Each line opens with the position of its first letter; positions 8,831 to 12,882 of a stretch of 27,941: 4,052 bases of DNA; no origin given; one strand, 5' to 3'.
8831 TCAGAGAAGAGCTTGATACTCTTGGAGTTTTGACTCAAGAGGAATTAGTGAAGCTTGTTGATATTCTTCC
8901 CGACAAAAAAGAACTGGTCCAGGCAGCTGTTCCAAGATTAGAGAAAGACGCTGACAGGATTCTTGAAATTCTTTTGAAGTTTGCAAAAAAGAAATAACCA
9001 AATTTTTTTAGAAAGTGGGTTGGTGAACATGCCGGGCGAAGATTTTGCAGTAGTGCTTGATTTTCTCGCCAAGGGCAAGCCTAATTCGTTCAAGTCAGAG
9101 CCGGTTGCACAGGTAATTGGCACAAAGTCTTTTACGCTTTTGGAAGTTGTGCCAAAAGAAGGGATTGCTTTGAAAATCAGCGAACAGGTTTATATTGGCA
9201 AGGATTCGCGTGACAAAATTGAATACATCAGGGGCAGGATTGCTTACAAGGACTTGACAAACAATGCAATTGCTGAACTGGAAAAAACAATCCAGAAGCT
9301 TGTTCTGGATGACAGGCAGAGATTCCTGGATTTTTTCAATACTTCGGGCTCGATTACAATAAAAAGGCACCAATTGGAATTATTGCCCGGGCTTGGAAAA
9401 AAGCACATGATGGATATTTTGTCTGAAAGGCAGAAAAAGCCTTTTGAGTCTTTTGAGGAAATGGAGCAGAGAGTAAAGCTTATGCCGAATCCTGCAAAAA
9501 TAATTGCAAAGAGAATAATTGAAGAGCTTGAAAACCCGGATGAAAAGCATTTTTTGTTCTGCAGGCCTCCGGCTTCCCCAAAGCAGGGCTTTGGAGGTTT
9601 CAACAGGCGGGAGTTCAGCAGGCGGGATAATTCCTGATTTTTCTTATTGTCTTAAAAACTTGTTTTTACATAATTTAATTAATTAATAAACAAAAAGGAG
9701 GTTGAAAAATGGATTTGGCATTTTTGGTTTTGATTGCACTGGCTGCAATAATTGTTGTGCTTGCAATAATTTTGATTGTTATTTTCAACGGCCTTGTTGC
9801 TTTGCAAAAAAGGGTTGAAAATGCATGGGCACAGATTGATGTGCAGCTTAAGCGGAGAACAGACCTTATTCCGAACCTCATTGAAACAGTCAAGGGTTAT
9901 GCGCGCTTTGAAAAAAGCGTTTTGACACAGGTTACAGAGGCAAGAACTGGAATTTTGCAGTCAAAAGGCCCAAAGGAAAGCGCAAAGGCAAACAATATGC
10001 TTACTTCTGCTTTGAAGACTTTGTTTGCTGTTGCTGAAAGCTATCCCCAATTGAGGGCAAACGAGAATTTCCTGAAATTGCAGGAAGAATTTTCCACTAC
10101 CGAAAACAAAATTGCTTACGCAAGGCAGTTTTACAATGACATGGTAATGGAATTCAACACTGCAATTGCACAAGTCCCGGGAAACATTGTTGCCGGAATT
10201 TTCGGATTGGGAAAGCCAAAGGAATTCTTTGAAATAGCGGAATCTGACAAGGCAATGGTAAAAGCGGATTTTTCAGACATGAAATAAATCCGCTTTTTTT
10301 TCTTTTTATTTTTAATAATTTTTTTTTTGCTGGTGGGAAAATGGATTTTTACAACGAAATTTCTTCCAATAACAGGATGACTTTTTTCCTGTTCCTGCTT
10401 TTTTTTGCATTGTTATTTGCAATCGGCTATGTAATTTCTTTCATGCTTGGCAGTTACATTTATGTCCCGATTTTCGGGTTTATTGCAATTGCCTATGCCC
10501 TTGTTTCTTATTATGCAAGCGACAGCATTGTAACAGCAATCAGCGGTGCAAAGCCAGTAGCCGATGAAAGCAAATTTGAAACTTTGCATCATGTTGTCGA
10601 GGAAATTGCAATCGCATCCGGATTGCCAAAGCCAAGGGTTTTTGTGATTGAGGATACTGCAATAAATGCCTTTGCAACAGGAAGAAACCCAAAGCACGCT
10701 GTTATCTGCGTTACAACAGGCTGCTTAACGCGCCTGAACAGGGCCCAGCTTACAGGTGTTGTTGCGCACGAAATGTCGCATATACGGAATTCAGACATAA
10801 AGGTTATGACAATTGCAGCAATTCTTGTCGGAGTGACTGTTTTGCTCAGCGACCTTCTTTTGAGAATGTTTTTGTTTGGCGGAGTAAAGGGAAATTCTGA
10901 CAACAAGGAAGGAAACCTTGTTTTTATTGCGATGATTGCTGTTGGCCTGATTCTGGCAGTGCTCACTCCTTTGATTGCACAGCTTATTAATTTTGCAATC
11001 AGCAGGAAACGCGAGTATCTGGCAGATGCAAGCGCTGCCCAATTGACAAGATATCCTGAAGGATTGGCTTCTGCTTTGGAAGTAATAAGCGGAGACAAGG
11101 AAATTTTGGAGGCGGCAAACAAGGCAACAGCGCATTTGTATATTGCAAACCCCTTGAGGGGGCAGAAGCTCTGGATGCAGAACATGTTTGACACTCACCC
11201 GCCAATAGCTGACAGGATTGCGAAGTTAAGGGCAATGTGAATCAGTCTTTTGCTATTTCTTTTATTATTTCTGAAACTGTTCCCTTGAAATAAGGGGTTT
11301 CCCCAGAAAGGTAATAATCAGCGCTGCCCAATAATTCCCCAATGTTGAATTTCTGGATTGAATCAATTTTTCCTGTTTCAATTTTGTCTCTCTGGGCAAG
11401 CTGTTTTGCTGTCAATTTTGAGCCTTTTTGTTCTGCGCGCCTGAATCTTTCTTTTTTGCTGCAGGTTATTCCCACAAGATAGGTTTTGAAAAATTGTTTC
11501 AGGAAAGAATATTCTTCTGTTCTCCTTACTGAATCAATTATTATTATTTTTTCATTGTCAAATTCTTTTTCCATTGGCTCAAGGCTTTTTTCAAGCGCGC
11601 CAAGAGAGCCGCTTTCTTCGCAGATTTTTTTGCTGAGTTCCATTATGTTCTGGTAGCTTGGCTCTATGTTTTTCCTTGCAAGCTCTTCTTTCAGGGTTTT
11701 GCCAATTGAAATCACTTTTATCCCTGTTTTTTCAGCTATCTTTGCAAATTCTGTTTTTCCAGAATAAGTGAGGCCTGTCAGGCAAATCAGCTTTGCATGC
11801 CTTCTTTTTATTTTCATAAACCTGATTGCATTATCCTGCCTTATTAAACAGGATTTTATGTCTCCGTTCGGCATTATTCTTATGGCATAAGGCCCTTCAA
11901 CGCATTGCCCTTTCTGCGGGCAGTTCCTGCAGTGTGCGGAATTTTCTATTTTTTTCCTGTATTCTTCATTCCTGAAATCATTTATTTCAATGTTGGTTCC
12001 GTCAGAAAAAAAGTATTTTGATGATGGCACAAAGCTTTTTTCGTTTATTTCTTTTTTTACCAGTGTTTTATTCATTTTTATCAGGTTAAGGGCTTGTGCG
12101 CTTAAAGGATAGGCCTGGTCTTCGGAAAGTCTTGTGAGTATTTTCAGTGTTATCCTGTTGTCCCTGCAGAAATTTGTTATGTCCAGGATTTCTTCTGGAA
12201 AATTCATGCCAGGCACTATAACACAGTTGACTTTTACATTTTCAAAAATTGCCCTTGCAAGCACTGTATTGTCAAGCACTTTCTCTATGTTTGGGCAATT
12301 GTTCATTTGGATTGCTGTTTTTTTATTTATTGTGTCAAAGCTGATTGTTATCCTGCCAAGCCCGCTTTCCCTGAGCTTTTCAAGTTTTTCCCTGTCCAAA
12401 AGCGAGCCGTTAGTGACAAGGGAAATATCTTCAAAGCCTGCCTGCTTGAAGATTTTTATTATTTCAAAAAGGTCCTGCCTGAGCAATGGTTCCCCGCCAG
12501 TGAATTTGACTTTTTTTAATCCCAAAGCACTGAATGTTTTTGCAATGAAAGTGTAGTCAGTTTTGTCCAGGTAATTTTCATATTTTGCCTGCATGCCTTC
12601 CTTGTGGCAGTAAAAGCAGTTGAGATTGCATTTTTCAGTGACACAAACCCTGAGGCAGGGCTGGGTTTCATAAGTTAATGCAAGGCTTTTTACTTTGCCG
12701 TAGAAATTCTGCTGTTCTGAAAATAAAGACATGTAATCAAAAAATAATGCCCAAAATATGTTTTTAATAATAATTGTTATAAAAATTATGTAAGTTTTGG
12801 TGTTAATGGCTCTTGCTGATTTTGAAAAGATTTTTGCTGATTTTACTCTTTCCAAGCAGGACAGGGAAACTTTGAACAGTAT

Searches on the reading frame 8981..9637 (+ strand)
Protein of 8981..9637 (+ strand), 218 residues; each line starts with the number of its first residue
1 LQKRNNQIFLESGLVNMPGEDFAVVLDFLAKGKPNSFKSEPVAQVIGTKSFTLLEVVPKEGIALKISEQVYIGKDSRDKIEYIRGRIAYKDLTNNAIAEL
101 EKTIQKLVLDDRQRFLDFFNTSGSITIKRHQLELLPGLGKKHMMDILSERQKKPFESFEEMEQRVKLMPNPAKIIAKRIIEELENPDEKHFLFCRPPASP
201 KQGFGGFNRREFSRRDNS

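Call 3: search_protein_families(library=pfam, proteins=[window:8981-9637:+], max_evalue=1)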
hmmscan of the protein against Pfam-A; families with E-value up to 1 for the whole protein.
window:8981-9637:+ (218 aa): 3 families
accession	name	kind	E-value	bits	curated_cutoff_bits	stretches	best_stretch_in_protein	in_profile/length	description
PF04919.18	DUF655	-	1.8e-59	201.2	22.2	1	20-194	2-180/181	Protein of unknown function (DUF655)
PF14579.12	HHH_6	-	0.00025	21.6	25.6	1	132-167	27-63/90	Helix-hairpin-helix motif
PF12836.13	HHH_3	-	0.19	12.3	27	1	129-164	13-49/65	Helix-hairpin-helix motif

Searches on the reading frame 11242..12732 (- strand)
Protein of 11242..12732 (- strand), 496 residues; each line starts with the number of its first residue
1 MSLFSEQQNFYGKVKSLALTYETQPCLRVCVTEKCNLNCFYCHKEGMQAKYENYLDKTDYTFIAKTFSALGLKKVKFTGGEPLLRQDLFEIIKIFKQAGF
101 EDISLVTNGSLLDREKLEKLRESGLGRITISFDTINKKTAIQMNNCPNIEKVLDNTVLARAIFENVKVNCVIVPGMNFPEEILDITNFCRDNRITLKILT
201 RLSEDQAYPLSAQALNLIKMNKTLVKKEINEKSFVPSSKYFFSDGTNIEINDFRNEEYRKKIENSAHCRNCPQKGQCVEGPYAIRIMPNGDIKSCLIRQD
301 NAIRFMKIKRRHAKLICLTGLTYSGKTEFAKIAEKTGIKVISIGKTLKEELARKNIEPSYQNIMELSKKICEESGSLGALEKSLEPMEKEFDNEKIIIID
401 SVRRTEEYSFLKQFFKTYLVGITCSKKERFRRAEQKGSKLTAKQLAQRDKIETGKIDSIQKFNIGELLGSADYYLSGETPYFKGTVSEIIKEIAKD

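Call 3: search_protein_families(library=pfam, proteins=[window:11242-12732:-], max_evalue=1)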
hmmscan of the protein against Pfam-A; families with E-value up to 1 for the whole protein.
window:11242-12732:- (496 aa): 8 families
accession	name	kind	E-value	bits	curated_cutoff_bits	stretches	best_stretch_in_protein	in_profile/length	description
PF04055.27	Radical_SAM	-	3.7e-26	92.7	29.5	1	30-187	2-164/166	Radical SAM superfamily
PF13238.12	AAA_18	-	3.7e-08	34.3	29.4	1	316-439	1-114/128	AAA domain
PF13207.12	AAA_17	-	1.1e-07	32.7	27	1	323-438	5-125/136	AAA domain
PF13353.11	Fer4_12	-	2.3e-06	28.4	22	1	32-116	12-98/137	4Fe-4S single cluster domain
PF13479.12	AAA_24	-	0.057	13.7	27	1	315-408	4-79/195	AAA domain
PF13614.12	AAA_31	-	0.089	13.2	27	1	341-401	67-125/177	AAA domain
PF07931.18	CPT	-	0.1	12.8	22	1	391-449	78-141/172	Chloramphenicol phosphotransferase-like protein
PF19238.5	Radical_SAM_2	-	0.69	10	26.7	0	112-180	64-132/151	Radical SAM-like domain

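Call 6: search_protein_families(library=ncbifam, proteins=[window:11242-12732:-], max_evalue=1)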
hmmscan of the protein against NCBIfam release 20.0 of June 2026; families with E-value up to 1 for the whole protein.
window:11242-12732:- (496 aa): 83 families (the best 25 are shown)
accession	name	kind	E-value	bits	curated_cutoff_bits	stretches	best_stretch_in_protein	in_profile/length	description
TIGR02668.1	moaA_archaeal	equivalog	2.2e-53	181.2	325.25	1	27-314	12-284/303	GTP 3',8-cyclase MoaA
NF001199.0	PRK00164.2-1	equivalog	9.5e-53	179.3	231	1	26-311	13-283/308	GTP 3',8-cyclase MoaA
TIGR02666.1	moaA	equivalog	2.3e-43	148.5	284.05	1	27-300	12-282/336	GTP 3',8-cyclase MoaA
NF045702.1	rSAM_GDGT_ether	equivalog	4.2e-23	81.7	450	1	28-193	89-257/486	tetraether lipid synthase Tes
NF038283.1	viperin_w_prok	equivalog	5.6e-22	78.2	180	1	31-194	8-183/281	viperin family antiviral radical SAM protein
TIGR04317.1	W_rSAM_matur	equivalog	5.1e-20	71.9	380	1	29-154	8-131/349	tungsten cofactor oxidoreductase radical SAM maturase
TIGR04545.1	rSAM_ahbD_hemeb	equivalog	2.5e-19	69.9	500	1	31-147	6-121/339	heme b synthase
NF045646.2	rSAM_Se_TrsS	equivalog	6.8e-19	67.7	490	1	29-192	90-254/441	radical SAM (seleno)protein TrsS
TIGR04054.1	rSAM_NirJ1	equivalog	7.8e-19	67.5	650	1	23-140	34-150/387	putative heme d1 biosynthesis radical SAM protein NirJ1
TIGR02109.1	PQQ_syn_pqqE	equivalog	1.3e-18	67.1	381.35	1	29-147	11-128/358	pyrroloquinoline quinone biosynthesis protein PqqE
NF050035.1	rSAM_WgK_link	exception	9.2e-18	64.4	650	1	21-138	4-122/367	radical SAM/SPASM peptide maturase WgkB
TIGR04347.1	pseudo_SAM_Halo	equivalog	1.2e-17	64.3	525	1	23-138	36-150/390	TIGR04347 family pseudo-SAM/SPASM protein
TIGR04055.1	rSAM_NirJ2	equivalog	1.7e-17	64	500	1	31-189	6-161/326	putative heme d1 biosynthesis radical SAM protein NirJ2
TIGR04546.1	rSAM_ahbC_deAc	equivalog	4.4e-17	61.9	650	1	18-137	32-150/390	12,18-didecarboxysiroheme deacetylase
NF045703.1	rSAM_Tes_intein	exception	3.3e-16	58.3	1700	1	38-155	610-727/1040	tetraether lipid synthase Tes, intein-containing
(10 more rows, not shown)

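Call 51: search_protein_families(library=padloc, proteins=[window:11242-12732:-], max_evalue=0.01)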
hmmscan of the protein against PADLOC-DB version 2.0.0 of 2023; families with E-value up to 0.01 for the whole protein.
window:11242-12732:- (496 aa): 5 families
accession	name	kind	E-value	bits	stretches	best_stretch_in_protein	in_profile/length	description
PDLC02903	pVip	-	2.9e-25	87.2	1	30-195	5-167/257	Viperins not associated with kinases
PDLC02904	pVip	-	3e-23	80.7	1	31-205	9-181/262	Viperins associated with kinases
PDLC02373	dCTPase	-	9.7e-14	49.1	1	260-483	142-323/630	-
PDLC02905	pVip-kinase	-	6.4e-13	46.7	1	25-151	182-310/474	Viperin-kinase fusion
PDLC02497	BrxF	-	0.00042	18.1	1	305-374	11-81/158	BrxF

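Call 66: find_homologous_proteins(query=window:11242-12732:-, max_evalue=1e-20)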
Query window:11242-12732:- (496 aa): 181 proteins with E <= 1e-20 among 8000 candidates; the best 120 are listed.
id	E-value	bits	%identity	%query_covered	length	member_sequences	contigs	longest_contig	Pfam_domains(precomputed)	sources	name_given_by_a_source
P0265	0.0e+0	1100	100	100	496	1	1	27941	PF04055.28,PF13353.12,PF13207.13,PF13238.13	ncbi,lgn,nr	ncbi:MAG: radical SAM protein [Candidatus ainarchaeum sp.]|nr:radical SAM protein [Candidatus ainarc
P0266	4.3e-194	664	60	100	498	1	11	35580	PF04055.28,PF13353.12,PF13238.13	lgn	-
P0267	2.7e-180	618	57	99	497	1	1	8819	PF04055.28,PF13353.12,PF13238.13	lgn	-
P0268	1.5e-178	612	56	100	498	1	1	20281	PF04055.28,PF13353.12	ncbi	-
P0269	1.3e-174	599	54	100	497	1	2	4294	PF04055.28,PF13353.12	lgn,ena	-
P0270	4.1e-174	598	55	97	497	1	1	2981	PF04055.28,PF13353.12,PF13238.13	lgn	-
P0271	1.4e-171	589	54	99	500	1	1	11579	PF04055.28,PF13353.12,PF13238.13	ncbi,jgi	-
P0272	6.2e-170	584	54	100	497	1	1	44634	PF04055.28,PF13353.12,PF13238.13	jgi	jgi:cyclic pyranopterin phosphate synthase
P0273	1.5e-153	530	51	99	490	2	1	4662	PF04055.28,PF13353.12,PF13238.13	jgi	jgi:cyclic pyranopterin phosphate synthase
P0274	3.0e-90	321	62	48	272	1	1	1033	PF04055.28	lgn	-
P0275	5.5e-34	136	35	56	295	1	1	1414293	PF04055.28,PF13353.12,PF06463.19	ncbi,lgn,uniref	ncbi:GTP 3',8-cyclase MoaA [Methanocaldococcus indicus]|uniref:GTP 3',8-cyclase MoaA n=1 Tax=Methano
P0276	2.7e-32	130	35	56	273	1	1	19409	PF04055.28,PF13353.12,PF06463.19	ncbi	-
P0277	3.1e-31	127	32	58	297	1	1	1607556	PF04055.28,PF13353.12,PF06463.19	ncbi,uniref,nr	ncbi:molybdenum cofactor biosynthesis protein A [Methanocaldococcus bathoardescens]|uniref:Probable 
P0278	1.3e-30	125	34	56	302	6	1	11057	PF04055.28,PF13353.12,PF06463.19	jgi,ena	-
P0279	1.9e-30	124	30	58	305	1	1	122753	PF04055.28,PF06463.19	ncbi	-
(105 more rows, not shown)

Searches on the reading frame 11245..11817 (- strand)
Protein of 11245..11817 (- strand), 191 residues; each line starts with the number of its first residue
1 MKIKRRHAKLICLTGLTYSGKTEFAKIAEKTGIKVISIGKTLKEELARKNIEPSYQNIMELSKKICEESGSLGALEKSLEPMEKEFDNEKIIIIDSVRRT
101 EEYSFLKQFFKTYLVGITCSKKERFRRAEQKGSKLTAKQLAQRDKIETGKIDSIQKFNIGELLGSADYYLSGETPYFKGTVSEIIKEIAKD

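Call 50: search_protein_families(library=ncbifam, proteins=[window:11245-11817:-], max_evalue=0.01)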
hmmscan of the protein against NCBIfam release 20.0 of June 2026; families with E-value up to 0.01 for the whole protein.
seq(191 aa): 4 families
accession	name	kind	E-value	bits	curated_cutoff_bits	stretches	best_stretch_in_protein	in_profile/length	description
NF041025.1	antiphage_deaminase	equivalog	2e-10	40.1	400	1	73-173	101-191/437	anti-phage dCTP deaminase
NF033453.1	BREX_3_BrxF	hypoth_equivalog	0.001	18.8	50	1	3-67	11-76/149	BREX-3 system P-loop-containing protein BrxF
NF005807.0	PRK07667.1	equivalog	0.0089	15.6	221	0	89-139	120-159/193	kinase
TIGR01360.1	aden_kin_iso1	equivalog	0.009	15.7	284.1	0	7-100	2-93/188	adenylate kinase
